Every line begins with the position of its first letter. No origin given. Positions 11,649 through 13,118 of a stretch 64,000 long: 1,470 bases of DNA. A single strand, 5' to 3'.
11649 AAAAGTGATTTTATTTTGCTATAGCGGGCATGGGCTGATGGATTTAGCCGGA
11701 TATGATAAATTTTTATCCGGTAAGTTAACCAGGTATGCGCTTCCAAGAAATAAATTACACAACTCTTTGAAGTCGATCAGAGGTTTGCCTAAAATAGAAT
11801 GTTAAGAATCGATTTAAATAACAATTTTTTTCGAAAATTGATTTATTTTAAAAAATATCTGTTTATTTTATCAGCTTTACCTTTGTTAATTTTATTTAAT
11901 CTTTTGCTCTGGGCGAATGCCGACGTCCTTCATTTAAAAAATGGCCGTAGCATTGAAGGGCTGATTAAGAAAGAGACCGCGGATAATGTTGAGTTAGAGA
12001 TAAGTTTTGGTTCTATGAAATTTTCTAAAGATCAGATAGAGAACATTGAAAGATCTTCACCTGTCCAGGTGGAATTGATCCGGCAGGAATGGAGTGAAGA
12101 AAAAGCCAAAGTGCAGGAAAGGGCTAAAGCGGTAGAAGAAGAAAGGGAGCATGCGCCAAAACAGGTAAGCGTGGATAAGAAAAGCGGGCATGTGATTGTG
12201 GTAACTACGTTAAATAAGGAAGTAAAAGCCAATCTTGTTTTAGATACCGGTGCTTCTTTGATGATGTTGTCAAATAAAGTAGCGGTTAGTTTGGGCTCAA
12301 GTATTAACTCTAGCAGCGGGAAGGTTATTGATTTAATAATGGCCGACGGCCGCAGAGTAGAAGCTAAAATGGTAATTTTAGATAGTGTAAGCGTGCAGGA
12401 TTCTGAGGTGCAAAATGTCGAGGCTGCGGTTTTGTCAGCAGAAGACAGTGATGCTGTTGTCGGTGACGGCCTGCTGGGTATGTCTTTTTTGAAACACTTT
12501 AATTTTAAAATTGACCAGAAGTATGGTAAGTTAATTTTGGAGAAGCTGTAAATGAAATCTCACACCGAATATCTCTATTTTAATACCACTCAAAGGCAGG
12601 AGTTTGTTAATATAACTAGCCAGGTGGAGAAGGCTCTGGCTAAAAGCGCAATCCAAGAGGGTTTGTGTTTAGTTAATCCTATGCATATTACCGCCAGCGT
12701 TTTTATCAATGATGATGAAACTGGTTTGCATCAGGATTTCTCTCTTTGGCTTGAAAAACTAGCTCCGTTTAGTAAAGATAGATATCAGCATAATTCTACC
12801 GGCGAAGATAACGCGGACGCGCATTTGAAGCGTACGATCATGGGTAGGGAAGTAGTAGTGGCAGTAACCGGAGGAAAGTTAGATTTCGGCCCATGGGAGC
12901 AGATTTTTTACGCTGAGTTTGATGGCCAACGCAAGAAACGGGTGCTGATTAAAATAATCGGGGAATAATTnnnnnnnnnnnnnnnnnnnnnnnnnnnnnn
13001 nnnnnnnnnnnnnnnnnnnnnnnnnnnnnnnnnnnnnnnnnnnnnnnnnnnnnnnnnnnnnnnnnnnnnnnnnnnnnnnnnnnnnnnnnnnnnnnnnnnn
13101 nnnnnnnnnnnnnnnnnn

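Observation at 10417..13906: Tightly coupled four-gene operon: TrpB2, membrane retropepsin-like protease, YjbQ, Macro/NUDIX fusion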

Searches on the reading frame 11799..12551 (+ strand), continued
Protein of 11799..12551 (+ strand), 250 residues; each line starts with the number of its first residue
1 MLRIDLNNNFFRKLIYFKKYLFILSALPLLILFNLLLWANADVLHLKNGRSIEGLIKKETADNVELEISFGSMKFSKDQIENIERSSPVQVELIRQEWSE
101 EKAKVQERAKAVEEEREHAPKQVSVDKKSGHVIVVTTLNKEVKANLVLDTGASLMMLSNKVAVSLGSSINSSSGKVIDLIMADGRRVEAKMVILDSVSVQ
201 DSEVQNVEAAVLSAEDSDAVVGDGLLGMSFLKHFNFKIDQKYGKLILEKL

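Call 17: find_related_loci(query=A1, collection=genome_contigs, flank=10000)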
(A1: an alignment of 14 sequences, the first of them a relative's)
Query A1 (250 aa) in genome_contigs; peptide patterns used: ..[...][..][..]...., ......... (x = any residue, [..] = any of these).
598 stretches matched a pattern (row limit reached: there are more); 438 encode a relative of the query (tblastn E <= 1e-3); the best 80 are kept; 80 distinct loci.
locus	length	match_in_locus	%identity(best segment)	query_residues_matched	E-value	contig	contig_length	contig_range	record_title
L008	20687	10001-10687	68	22-250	5e-97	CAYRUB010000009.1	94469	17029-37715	MAG TPA_asm: uncultured Planctomycetales bacterium isolate binchicken_co220_28 genome assembly, contig: NODE_96_length_9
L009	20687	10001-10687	67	22-250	5e-95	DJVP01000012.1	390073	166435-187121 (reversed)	MAG TPA_asm: Candidatus Omnitrophica bacterium UBA6253 UBA6253_contig_29131, whole genome shotgun sequence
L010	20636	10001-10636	69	39-250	1e-93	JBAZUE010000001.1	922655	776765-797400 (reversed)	MAG: Candidatus Omnitrophota bacterium isolate SO_2017_GW1_22 NODE_22_length_922655_cov_1.522083_OW334_2017, whole genom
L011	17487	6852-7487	69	39-250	1e-93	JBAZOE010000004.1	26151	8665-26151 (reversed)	MAG: Candidatus Omnitrophota bacterium isolate SO_2017_LW4_87 scaffold_3897_c1_LW137-91_2017, whole genome shotgun seque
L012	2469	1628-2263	69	39-250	2e-96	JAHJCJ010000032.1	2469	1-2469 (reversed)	MAG: Candidatus Omnitrophota bacterium isolate Modern_marine.mb.300 Modern_marine.mb.300_k141_591935, whole genome shotg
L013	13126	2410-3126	63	12-250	8e-92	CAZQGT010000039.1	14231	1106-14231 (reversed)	MAG TPA_asm: uncultured Planctomycetales bacterium isolate SRP178699_co1_559 genome assembly, contig: NODE_5586_length_1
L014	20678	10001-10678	63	29-250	4e-89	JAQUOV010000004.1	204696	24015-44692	MAG: Candidatus Omnitrophota bacterium isolate STD1_209 NODE_116_length_204696_cov_9.478983_Sandtown_D1, whole genome sh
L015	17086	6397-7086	64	22-250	4e-85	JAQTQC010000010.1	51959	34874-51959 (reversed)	MAG: Candidatus Omnitrophota bacterium isolate STB_130 NODE_1309_length_51959_cov_12.237595_Sandtown_B, whole genome sho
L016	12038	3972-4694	59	7-250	2e-86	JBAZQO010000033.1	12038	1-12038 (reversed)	MAG: Candidatus Omnitrophota bacterium isolate SO_2017_SWC_55 scaffold_4599_c1_LP-4_2017, whole genome shotgun sequence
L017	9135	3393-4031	59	29-241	3e-77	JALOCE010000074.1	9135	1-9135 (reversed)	MAG: Candidatus Omnitrophota bacterium isolate SO_2017_LW4 bin 43 scaffold_14580_c1_LW137-91_2017, whole genome shotgun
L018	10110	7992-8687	60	19-250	2e-75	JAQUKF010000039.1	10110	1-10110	MAG: Candidatus Omnitrophota bacterium isolate STD1_100 NODE_19266_length_10110_cov_5.492036_Sandtown_D1, whole genome s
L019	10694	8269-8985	55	24-250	1e-73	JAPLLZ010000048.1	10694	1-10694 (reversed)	MAG: Candidatus Omnitrophota bacterium isolate LacPavin_0419_WC90_MAG_39_8 LacPavin_0419_WC90_scaffold_510515, whole gen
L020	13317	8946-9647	50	17-250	3e-69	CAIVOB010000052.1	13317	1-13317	MAG: Candidatus Omnitrophica bacterium isolate AM-lipid-02-D9_bin-0621 genome assembly, contig: bin-0621:052/196, whole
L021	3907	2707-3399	51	23-250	2e-68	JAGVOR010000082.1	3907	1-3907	MAG: Candidatus Omnitrophota bacterium isolate DeMMO3_44 c_000000082771, whole genome shotgun sequence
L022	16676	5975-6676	52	17-250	6e-68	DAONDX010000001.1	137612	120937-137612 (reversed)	MAG TPA_asm: Candidatus Omnitrophota bacterium isolate AMR_MDS_3884 NODE_52_length_137612_cov_8.006884, whole genome sho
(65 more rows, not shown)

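Call 27: search_protein_families(library=padloc, proteins=[window:11799-12551:+], max_evalue=0.001)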
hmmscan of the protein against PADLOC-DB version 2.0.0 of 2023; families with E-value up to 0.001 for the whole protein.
window:11799-12551:+ (250 aa): 2 families
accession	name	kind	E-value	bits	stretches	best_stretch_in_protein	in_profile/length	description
PDLC04402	PDC-M08B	-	5.2e-07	27.8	1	141-246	23-125/128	-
PDLC04405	PDC-M08B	-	0.00012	20.1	1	143-242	25-120/127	-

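Call 35: search_solved_structures(query=window:11799-12551:+, max_evalue=0.01, show_alignments=2)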
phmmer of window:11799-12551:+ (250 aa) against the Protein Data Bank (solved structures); distinct sequences matched with E-value up to 0.01: 0.

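Call 42: search_solved_structures(query=A1, max_evalue=1, show_alignments=2)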
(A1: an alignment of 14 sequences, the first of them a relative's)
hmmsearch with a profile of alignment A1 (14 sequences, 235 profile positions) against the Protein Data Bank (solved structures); distinct sequences matched with E-value up to 1: 7.
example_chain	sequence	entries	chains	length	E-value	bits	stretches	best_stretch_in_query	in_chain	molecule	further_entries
5c9d_A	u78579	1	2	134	2.9e-12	50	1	112-232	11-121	ApRick protease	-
5c9b_A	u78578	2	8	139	3.1e-12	49.9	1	111-232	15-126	ApRick protease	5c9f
9iy9_A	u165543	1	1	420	0.0038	20.2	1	113-232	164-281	Exported protein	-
1uh7_A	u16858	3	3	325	0.017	18.1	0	129-215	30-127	hizopuspepsin I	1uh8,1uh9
2apr_A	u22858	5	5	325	0.023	17.6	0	129-215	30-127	RHIZOPUSPEPSIN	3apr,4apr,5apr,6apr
8fxq_A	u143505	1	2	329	0.033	17.1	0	129-215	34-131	Rhizopuspepsin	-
4rgh_A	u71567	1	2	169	0.5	13.2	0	113-232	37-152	Protein DDI1 homolog 2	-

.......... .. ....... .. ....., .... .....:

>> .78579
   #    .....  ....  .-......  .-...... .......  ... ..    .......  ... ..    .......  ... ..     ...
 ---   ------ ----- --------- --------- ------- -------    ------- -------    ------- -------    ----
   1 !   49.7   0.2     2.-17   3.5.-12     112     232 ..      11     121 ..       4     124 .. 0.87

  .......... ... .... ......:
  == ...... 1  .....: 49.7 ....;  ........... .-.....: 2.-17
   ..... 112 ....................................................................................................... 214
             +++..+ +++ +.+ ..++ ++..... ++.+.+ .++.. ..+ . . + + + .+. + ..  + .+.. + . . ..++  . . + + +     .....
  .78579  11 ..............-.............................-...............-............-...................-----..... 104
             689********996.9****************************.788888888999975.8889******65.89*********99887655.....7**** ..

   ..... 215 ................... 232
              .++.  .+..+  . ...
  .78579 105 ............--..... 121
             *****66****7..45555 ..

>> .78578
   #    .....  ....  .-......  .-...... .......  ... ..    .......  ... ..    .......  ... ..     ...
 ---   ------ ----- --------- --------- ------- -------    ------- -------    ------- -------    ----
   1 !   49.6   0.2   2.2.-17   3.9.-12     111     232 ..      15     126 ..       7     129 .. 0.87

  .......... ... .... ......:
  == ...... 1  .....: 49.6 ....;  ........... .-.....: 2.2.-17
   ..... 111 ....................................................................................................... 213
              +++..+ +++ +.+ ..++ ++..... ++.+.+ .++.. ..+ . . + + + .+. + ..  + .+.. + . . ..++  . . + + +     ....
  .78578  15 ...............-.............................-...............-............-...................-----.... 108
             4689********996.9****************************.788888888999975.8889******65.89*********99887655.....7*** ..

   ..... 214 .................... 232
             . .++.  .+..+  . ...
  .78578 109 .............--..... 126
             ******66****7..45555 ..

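Call 65: predict_structure(alignment_id=A2)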
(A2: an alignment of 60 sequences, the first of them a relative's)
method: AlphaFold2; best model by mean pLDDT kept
length: 250 residues; sequences in the alignment: 60
mean_pLDDT: 83.7   pTM: 0.54
mean pLDDT of the five models: 83.7, 83.5, 83.3, 82.2, 78.3
residues with pLDDT >= 90: 119; 70-90: 84; 50-70: 44; < 50: 3
segments of 3 or more residues with pLDDT < 50: none
pLDDT, mean of each block of 10 residues (from residue 1): 53 56 73 68 96 96 94 97 94 90 86 74 64 92 93 93 79 80 90 93 92 89 92 83 78
secondary structure, 60 per line:
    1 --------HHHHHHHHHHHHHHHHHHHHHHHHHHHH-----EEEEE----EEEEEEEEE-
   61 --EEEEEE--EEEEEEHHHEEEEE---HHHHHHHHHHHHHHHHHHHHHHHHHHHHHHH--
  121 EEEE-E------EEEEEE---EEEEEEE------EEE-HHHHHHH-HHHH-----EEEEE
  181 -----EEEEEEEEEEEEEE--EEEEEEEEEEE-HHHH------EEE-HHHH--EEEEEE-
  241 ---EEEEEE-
elements in order: H9-36 E42-46 E51-59 E63-68 E71-76 E80-84 H88-118 E121-124 E133-138 E142-148 E155-157 H159-165 H167-170 E176-180 E186-199 E202-212 H214-217 E224-226 H228-231 E234-239 E244-249

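Call 68: fold_search(model_id=the predicted structure, library=pdb)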
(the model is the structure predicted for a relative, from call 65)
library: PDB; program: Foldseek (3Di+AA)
matches with E <= 10: 962; with E <= 0.001: 56
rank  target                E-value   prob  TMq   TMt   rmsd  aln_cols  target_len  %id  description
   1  5c9f_A                1.5e-08  1.00  0.43  0.77   2.4       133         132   28  Crystal structure of a retropepsin-like aspartic protease from Rickettsia conorii (released 2015-10-14)
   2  5c9b_A                5.5e-08  1.00  0.40  0.74   2.9       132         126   26  Crystal structure of a retropepsin-like aspartic protease from Rickettsia conorii (released 2015-10-14)
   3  5c9f_B                8.5e-08  1.00  0.37  0.69   4.0       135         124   27  Crystal structure of a retropepsin-like aspartic protease from Rickettsia conorii (released 2015-10-14)
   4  5c9f_D                1.9e-07  1.00  0.37  0.69   3.9       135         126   28  Crystal structure of a retropepsin-like aspartic protease from Rickettsia conorii (released 2015-10-14)
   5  5c9b_C                2.0e-07  1.00  0.37  0.69   3.7       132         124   27  Crystal structure of a retropepsin-like aspartic protease from Rickettsia conorii (released 2015-10-14)
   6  5c9d_B                2.2e-07  1.00  0.40  0.77   2.9       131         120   28  Crystal structure of a retropepsin-like aspartic protease from Rickettsia conorii (released 2015-10-14)
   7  5c9b_B                2.6e-07  1.00  0.39  0.71   3.3       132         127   27  Crystal structure of a retropepsin-like aspartic protease from Rickettsia conorii (released 2015-10-14)
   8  5c9d_A                4.7e-07  1.00  0.38  0.76   3.4       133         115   24  Crystal structure of a retropepsin-like aspartic protease from Rickettsia conorii (released 2015-10-14)
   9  5c9b_D                7.3e-07  1.00  0.35  0.73   4.6       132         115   28  Crystal structure of a retropepsin-like aspartic protease from Rickettsia conorii (released 2015-10-14)
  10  9iy9                  1.6e-04  1.00  0.35  0.22   6.7       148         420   17  Crystal structure of a putative endopeptidase from Bacteroides fragilis (released 2025-08-06)
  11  3app                  1.7e-04  1.00  0.37  0.30   5.2       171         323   16  STRUCTURE AND REFINEMENT OF PENICILLOPEPSIN AT 1.8 ANGSTROMS RESOLUTION (released 1991-01-15)
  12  1am5                  1.9e-04  1.00  0.37  0.29   5.4       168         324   17  THE CRYSTAL STRUCTURE AND PROPOSED AMINO ACID SEQUENCE OF A PEPSIN FROM ATLANTIC COD (GADUS MORHUA) (released 1997-12-24)
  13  1izd                  2.4e-04  1.00  0.29  0.23   6.2       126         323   20  Crystal structure of Aspergillus oryzae Aspartic Proteinase (released 2003-03-04)
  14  4obz_D                2.7e-04  1.00  0.31  0.33   8.2       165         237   13  Structure of Cathepsin D with inhibitor 2-(3,4-dimethoxyphenyl)-N-[N-(4-methylbenzyl)carbamimidoyl]acetamide (released 2014-08-13)
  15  4oc6_B                2.8e-04  1.00  0.31  0.32   9.3       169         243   14  Structure of Cathepsin D with inhibitor 2-bromo-N-[(2S,3S)-4-{[2-(2,4-dichlorophenyl)ethyl][3-(1,3-dioxo-1,3-dihydro-2 (released 2014-08-13)
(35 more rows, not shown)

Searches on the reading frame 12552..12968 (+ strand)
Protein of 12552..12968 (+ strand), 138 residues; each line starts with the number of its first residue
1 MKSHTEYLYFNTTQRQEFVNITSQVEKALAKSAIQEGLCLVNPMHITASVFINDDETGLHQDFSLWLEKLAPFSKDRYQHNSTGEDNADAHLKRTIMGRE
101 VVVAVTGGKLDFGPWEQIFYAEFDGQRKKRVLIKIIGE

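Call 3: search_protein_families(library=pfam, proteins=[window:12552-12968:+], max_evalue=0.01)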
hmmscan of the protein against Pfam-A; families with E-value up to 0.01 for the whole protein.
window:12552-12968:+ (138 aa): 1 family
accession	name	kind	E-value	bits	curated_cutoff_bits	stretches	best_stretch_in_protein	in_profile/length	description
PF01894.22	UPF0047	-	1.3e-37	129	27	1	20-135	1-117/117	Uncharacterised protein family UPF0047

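Call 4: search_protein_families(library=ncbifam, proteins=[window:12552-12968:+], max_evalue=0.01)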
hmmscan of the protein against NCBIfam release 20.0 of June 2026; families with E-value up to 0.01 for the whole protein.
window:12552-12968:+ (138 aa): 1 family
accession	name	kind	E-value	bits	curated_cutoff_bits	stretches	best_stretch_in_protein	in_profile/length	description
TIGR00149.1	TIGR00149_YjbQ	hypoth_equivalog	6.8e-34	116.4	67.75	1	10-138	5-132/132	secondary thiamine-phosphate synthase enzyme YjbQ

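Call 27: search_protein_families(library=padloc, proteins=[window:12552-12968:+], max_evalue=0.001)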
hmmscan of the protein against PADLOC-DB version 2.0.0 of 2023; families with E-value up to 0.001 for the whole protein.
window:12552-12968:+ (138 aa): 0 families

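Call 36: search_solved_structures(query=window:12552-12968:+, max_evalue=0.00001)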
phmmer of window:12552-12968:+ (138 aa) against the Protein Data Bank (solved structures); distinct sequences matched with E-value up to 0.00001: 9.
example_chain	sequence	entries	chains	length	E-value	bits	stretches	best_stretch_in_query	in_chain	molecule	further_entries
1vmj_A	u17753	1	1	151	4.7e-60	204.3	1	1-138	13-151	hypothetical protein TM0723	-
2p6c_A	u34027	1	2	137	2.2e-54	186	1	1-138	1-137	aq_2013 protein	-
1vph_A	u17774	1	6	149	2.3e-24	88.9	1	1-138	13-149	hypothetical protein SSO2532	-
1ve0_A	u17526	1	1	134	1.9e-22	82.7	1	10-138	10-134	hypothetical protein (ST2072)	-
1xbf_A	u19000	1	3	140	2.4e-20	75.8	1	5-137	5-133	Clostridium acetobutylicum Q97KL0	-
1vmh_A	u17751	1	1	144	5.5e-20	74.7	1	5-136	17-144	Uncharacterized conserved protein YjbQ/UPF0047 family, ortholog yugU B.subtilis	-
1vmf_A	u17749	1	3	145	8.1e-19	70.9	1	4-135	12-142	hypothetical protein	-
2p6h_A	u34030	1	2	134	3.7e-17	65.5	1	11-138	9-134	Hypothetical protein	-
2cu5_A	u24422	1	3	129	6.5e-13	51.8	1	13-135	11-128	Conserved Hypothetical Protein TT1486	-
